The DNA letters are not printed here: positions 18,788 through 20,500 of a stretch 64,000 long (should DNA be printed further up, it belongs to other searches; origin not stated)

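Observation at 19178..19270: KR domain of the PKS module lacks the catalytic tyrosine (LAAAH instead of YAAAN)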

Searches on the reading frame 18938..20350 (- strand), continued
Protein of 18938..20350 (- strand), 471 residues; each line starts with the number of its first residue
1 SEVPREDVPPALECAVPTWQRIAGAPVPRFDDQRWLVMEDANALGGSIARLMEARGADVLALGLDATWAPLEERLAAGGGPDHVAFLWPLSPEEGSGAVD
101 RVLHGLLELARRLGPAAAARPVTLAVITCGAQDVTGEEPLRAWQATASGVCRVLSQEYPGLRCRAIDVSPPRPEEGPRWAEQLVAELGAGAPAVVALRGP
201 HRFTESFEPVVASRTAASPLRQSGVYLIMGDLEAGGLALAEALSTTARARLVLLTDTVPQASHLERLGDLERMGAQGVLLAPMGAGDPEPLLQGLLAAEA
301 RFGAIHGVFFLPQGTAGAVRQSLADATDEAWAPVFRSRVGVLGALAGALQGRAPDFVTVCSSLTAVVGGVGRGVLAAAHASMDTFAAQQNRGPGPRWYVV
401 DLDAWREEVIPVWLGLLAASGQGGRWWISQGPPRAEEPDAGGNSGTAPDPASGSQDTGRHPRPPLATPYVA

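Call 53: fold_search(model_id=the predicted structure, library=pdb)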
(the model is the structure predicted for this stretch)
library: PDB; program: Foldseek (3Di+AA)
matches with E <= 10: 1980; with E <= 0.001: 1353
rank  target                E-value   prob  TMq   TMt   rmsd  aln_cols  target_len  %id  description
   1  6ulw_D                1.9e-13  1.00  0.37  0.18  10.7       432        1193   18  Adenylation, ketoreductase, and pseudo Asub multidomain structure of a keto acid-selecting NRPS module (released 2020-02-19)
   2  5d2e                  4.0e-13  1.00  0.39  0.38  10.0       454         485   18  crystal structure of an N-terminal ketoreductase from macrolactin assembly line (released 2015-08-26)
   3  4j1q                  5.7e-13  1.00  0.36  0.40  10.3       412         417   17  Crystal structure of a ketoreductase domain from the bacillaene assembly line (released 2014-03-19)
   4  6ulw_B                8.6e-13  1.00  0.37  0.18  10.7       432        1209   18  Adenylation, ketoreductase, and pseudo Asub multidomain structure of a keto acid-selecting NRPS module (released 2020-02-19)
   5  7s6d_C                1.9e-12  1.00  0.37  0.37  10.2       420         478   22  CryoEM structure of modular PKS holo-Lsd14 bound to antibody fragment 1B2, composite structure (released 2021-11-03)
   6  6ulw_C                3.7e-12  1.00  0.37  0.18  10.5       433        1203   18  Adenylation, ketoreductase, and pseudo Asub multidomain structure of a keto acid-selecting NRPS module (released 2020-02-19)
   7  6w7s_A                7.4e-12  1.00  0.36  0.36   9.6       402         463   23  Ketoreductase from module 1 of the 6-deoxyerythronolide B synthase (KR1) in complex with antibody fragment (Fab) 2G10 (released 2020-09-09)
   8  2fr0                  1.5e-11  1.00  0.37  0.37   9.9       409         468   22  The first ketoreductase of the erythromycin synthase (crystal form 1) (released 2006-04-04)
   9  3mje_B                1.7e-11  1.00  0.38  0.38  10.5       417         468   22  Structure of A-type Ketoreductases from Modular Polyketide Synthase (released 2010-08-18)
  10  5ktk                  1.9e-11  1.00  0.38  0.39   9.8       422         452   16  Ketoreductase from module 3 of the bacillaene synthase from Bacillus subtilis 168 (released 2016-09-07)
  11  3mjv_B                3.5e-11  1.00  0.37  0.37  10.6       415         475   22  Structure of A-type Ketoreductases from Modular Polyketide Synthase (released 2010-08-18)
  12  7s6b_C                4.2e-11  1.00  0.40  0.37   9.7       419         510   21  Crystal structure of modular polyketide synthase apo-Lsd14 from the Lasalocid biosynthesis pathway, trapped in the tra (released 2021-11-03)
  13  3mjc_A                4.2e-11  1.00  0.38  0.38  10.6       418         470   24  Structure of A-type Ketoreductases from Modular Polyketide Synthase (released 2010-08-18)
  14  5xwv_A                5.6e-11  1.00  0.35  0.34  11.3       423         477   22  Substrate-bound Structure of a Ketoreductase from the Second Module of the amphotericin Polyketide Synthases (released 2018-06-06)
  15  7s6c_C                6.0e-11  1.00  0.37  0.36  10.1       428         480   21  CryoEM structure of modular PKS holo-Lsd14 stalled at the condensation step and bound to antibody fragment 1B2, compos (released 2021-11-03)
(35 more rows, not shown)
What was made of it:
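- Fold: Foldseek top hits of the model are all KR domains (call 53).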

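Call 59: search_protein_families(library=pfam, proteins=[L017:11897-13384:+, L017:16039-17160:+, L017:16919-18460:-, L017:18475-21090:-, L017:17168-19555:+, L017:20646-21542:-], max_evalue=0.00001)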
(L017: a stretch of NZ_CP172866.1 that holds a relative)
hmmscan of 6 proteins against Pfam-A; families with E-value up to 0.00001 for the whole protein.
L017:11897-13384:+ (495 aa): 2 families
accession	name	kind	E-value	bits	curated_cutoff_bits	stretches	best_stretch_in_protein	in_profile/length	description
PF07690.21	MFS_1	-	7.9e-27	94.5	33.4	1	48-386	2-334/347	Major Facilitator Superfamily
PF05977.19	MFS_3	-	1.6e-10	40.6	27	1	42-316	10-277/524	Transmembrane secretion effector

L017:16039-17160:+ (373 aa): 0 families

L017:16919-18460:- (513 aa): 6 families
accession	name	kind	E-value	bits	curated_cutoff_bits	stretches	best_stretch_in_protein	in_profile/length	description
PF00211.25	Guanylate_cyc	-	9.9e-31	107.2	21.9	1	330-504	6-175/183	Adenylate and Guanylate cyclase catalytic domain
PF01590.32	GAF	-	9.5e-18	65.5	22.4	1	153-287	3-133/133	GAF domain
PF00498.31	FHA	-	2.8e-15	56.9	20.7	1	22-83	1-65/67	FHA domain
PF13185.12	GAF_2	-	2.3e-14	54.2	28.6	1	152-288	4-136/136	GAF domain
PF13492.12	GAF_3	-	5.1e-14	53.2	27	1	153-289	3-129/129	GAF domain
PF16697.10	Yop-YscD_cpl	-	1.2e-10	42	33.2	1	13-92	10-91/94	Inner membrane component of T3SS, cytoplasmic domain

L017:18475-21090:- (871 aa): 5 families
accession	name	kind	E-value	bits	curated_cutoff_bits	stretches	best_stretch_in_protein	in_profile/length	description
PF00069.31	Pkinase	-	2.2e-42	145.7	31.7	1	210-416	1-198/263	Protein kinase domain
PF07714.23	PK_Tyr_Ser-Thr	-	1.1e-27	97.4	23.1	1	212-416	3-206/258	Protein tyrosine and serine/threonine kinase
PF00072.30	Response_reg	-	8.2e-24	84.4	30.2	1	487-600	1-109/111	Response regulator receiver domain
PF00211.25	Guanylate_cyc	-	4.6e-14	52.9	21.9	1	652-819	8-173/183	Adenylate and Guanylate cyclase catalytic domain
PF06293.20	Kdo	-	1.7e-07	31.3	21.3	1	269-381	76-190/207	Lipopolysaccharide kinase (Kdo/WaaP) family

L017:17168-19555:+ (795 aa): 0 families

L017:20646-21542:- (298 aa): 1 family
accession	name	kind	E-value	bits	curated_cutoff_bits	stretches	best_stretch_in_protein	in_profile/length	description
PF02146.23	SIR2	-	6.2e-40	137.5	24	1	45-247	1-180/180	Sir2 family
